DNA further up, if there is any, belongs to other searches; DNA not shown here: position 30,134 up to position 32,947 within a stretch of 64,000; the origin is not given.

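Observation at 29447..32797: Polymorphic-toxin-like locus: secreted coiled-coil protein ending in an EndoU-like nuclease domain, plus a downstream candidate immunity gene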

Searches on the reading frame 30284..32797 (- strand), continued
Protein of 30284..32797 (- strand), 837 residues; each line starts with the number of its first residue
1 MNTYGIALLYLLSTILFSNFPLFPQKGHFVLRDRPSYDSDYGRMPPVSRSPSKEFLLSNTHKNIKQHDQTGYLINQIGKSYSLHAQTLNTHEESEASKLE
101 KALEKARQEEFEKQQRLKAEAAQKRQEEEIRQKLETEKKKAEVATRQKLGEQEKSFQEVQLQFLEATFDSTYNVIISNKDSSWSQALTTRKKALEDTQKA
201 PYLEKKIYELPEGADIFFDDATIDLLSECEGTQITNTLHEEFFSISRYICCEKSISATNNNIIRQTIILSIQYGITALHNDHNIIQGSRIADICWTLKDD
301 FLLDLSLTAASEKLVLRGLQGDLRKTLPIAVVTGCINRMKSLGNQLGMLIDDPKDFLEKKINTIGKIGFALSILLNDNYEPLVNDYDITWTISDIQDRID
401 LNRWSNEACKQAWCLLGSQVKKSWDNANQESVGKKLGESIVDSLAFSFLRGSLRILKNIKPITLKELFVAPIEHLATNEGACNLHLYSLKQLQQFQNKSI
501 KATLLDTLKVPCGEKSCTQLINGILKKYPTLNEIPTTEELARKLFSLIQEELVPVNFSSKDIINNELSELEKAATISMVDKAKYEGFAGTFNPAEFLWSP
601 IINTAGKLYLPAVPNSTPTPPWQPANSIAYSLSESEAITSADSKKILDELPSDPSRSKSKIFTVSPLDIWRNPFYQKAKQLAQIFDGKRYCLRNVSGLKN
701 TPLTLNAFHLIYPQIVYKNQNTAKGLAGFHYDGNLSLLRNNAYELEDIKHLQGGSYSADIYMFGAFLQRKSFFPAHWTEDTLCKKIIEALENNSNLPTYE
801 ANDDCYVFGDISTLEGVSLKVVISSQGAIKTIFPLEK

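Call 64: find_encoding_contigs(protein=P0006, flank=6000, max_places=3)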
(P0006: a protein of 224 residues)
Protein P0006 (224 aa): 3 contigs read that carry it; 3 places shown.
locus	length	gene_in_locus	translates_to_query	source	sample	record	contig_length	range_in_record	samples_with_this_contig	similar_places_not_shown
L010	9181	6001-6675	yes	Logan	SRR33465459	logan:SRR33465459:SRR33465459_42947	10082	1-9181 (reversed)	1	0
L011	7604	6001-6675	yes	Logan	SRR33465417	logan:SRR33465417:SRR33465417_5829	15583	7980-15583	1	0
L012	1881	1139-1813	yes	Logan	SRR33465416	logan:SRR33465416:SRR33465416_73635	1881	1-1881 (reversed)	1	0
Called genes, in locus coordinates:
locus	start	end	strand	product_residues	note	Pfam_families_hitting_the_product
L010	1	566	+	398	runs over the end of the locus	PF25917:BSH_RND, PF25973:BSH_CzcB (weak), PF25881:HH_YBHG (faint), PF25954:Beta-barrel_RND_2, PF25990:Beta-barrel_YknX (weak)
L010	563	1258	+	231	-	PF02463:SMC_N (faint), PF00005:ABC_tran, PF13304:AAA_21 (faint)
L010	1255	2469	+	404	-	PF12704:MacB_PCD, PF02687:FtsX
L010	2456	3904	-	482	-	PF00474:SSF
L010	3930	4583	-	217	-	PF02527:GidB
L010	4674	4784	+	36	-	-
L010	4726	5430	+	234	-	-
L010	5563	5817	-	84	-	-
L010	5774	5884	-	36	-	-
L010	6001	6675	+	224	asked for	PF14436:EndoU_bacteria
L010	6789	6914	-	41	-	-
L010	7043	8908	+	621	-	PF00270:DEAD, PF04851:ResIII (weak), PF00271:Helicase_C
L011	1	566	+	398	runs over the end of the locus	PF25917:BSH_RND, PF25973:BSH_CzcB (weak), PF25881:HH_YBHG (faint), PF25954:Beta-barrel_RND_2, PF25990:Beta-barrel_YknX (weak)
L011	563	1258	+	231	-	PF02463:SMC_N (faint), PF00005:ABC_tran, PF13304:AAA_21 (faint)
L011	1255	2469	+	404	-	PF12704:MacB_PCD, PF02687:FtsX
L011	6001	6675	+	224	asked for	PF14436:EndoU_bacteria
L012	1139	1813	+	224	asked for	PF14436:EndoU_bacteria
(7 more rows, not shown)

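Call 74: search_protein_families(library=pfam, proteins=[L007:8039-8404:+, L009:4927-5328:+, L001:5301-7310:+], max_evalue=1)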
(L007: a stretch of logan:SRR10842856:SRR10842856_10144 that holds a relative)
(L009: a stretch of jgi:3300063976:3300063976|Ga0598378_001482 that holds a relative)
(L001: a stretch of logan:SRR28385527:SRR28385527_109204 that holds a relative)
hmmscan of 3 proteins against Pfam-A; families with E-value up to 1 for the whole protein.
L007:8039-8404:+ (121 aa): 2 families
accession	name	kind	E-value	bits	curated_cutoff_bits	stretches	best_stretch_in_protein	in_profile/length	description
PF05141.17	DIT1_PvcA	-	0.0058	16.6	26.4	1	48-116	42-109/273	Pyoverdine/dityrosine biosynthesis protein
PF20707.3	bDLD2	-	0.14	13.1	25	0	71-117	10-56/93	Bacterial Death-like domain 2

L009:4927-5328:+ (133 aa): 1 family
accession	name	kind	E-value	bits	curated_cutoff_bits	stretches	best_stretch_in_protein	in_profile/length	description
PF05619.16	DUF787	-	0.1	12.2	25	1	77-121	260-304/369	Borrelia burgdorferi protein of unknown function (DUF787)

L001:5301-7310:+ (669 aa): 2 families
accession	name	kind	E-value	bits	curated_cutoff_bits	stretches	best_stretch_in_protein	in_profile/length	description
PF18871.6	HEPN_Toprim_N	-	0.0067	16.8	25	1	251-354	88-190/223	HEPN/Toprim N-terminal domain 1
PF19785.4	UPF0738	-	0.027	14.9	27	1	599-638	38-76/117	Family of unknown function (UPF0738)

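Call 76: list_cluster_members(proteins=[P0016, P0018, P0021, P0024, P0026, P0031, P0033, P0149, P0106, P0007])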
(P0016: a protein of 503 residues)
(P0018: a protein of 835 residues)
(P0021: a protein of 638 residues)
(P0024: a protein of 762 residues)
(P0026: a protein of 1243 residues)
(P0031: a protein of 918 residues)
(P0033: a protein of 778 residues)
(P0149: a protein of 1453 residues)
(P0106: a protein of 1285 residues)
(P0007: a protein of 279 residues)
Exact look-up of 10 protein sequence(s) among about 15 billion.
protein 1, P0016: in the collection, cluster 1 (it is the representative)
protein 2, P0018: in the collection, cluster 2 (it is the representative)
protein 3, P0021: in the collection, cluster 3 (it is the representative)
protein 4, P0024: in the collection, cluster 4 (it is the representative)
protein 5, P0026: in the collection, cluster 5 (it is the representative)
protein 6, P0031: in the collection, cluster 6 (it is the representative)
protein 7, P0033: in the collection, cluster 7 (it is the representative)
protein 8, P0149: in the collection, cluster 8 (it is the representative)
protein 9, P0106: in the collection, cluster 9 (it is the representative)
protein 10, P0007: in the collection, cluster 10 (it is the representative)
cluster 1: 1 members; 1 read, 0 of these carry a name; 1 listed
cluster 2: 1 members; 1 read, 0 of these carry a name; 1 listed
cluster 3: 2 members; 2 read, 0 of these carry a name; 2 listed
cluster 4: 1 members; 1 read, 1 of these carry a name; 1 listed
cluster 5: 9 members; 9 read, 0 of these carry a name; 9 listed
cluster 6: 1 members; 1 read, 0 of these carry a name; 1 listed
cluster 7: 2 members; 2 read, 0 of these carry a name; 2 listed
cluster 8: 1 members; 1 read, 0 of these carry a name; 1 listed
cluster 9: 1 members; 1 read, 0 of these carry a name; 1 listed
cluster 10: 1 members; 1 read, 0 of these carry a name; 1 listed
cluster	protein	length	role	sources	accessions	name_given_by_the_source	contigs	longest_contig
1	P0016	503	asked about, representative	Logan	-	-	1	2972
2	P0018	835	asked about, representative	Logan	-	-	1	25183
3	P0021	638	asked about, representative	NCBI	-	-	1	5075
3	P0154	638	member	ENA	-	-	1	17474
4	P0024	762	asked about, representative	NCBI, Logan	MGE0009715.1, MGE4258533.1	MAG: EndoU domain-containing protein [Candidatus Babeliales bacterium]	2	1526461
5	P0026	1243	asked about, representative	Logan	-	-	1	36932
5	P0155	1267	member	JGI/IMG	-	-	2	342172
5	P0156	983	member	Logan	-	-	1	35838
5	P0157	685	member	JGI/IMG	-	-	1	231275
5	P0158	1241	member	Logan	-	-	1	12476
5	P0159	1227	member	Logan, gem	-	-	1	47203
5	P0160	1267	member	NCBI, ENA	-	-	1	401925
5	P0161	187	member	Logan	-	-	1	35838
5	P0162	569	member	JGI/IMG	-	-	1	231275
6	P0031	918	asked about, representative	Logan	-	-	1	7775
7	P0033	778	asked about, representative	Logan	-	-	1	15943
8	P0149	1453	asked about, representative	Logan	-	-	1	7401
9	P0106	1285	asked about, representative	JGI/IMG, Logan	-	-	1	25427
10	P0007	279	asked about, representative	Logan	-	-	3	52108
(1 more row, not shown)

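Call 101: list_cluster_members(proteins=[P0006, P0019, P0023, P0047, P0013, P0055, P0060, P0037, P0015, P0064])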
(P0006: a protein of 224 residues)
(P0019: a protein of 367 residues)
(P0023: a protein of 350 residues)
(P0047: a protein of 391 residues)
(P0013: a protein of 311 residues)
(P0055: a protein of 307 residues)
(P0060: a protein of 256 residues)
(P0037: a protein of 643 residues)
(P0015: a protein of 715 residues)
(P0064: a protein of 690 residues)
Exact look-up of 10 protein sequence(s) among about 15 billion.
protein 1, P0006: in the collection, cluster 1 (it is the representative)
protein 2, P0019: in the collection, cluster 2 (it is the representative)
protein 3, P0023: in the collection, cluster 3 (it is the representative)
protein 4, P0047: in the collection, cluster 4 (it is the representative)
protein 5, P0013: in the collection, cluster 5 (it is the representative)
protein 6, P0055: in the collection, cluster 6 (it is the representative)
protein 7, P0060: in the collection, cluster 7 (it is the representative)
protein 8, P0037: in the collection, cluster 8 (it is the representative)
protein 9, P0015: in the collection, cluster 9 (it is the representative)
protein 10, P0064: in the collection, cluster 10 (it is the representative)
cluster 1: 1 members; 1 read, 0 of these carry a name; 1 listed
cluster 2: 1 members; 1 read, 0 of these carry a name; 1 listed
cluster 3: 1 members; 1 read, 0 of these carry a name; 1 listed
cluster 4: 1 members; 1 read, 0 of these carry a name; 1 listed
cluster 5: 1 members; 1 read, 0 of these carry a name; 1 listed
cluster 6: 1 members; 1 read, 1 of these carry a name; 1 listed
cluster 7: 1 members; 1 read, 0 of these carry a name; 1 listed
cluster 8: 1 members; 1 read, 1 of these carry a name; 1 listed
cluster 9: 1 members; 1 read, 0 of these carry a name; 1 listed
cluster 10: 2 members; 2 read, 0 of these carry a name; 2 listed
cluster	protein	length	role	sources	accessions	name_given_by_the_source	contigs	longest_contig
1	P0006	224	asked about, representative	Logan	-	-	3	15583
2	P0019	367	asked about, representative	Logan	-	-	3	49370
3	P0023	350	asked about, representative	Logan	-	-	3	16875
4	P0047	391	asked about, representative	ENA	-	-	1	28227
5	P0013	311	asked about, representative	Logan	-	-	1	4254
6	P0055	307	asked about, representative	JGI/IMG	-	hypothetical protein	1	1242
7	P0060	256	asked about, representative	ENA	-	-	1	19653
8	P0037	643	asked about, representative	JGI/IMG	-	hypothetical protein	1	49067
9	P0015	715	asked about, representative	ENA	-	-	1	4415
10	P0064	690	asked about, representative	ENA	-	-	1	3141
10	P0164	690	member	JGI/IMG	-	-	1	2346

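Call 103: find_encoding_contigs(protein=P0024, flank=10000, max_places=2)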
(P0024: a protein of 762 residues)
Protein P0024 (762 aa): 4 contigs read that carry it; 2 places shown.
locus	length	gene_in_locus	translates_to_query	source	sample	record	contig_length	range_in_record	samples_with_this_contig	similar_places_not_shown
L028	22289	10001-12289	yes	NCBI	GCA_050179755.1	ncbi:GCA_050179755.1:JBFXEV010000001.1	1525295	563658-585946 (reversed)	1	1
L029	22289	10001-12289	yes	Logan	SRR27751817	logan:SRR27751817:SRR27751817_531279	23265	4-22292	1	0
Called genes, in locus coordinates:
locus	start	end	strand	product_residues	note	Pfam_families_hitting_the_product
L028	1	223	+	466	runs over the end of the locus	PF07497:Rho_RNA_bind, PF00006:ATP-synt_ab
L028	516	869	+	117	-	-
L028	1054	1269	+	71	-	-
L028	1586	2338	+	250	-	-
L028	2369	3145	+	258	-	-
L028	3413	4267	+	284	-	PF12146:Hydrolase_4 (faint)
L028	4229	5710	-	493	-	-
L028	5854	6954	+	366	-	PF01370:Epimerase, PF02719:Polysacc_synt_2 (weak), PF04321:RmlD_sub_bind (weak), PF16363:GDP_Man_Dehyd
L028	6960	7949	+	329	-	PF01370:Epimerase, PF04321:RmlD_sub_bind (weak), PF16363:GDP_Man_Dehyd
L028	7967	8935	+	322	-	PF12919:TcdA_TcdB (faint), PF04488:Gly_transf_sug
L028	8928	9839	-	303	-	PF24785:RXYLT1_C (weak)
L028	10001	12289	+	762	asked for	PF14436:EndoU_bacteria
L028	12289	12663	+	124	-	-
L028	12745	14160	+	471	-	PF00535:Glycos_transf_2, PF10111:Glyco_tranf_2_2 (weak), PF13641:Glyco_tranf_2_3 (weak)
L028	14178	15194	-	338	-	PF00814:TsaD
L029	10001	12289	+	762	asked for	PF14436:EndoU_bacteria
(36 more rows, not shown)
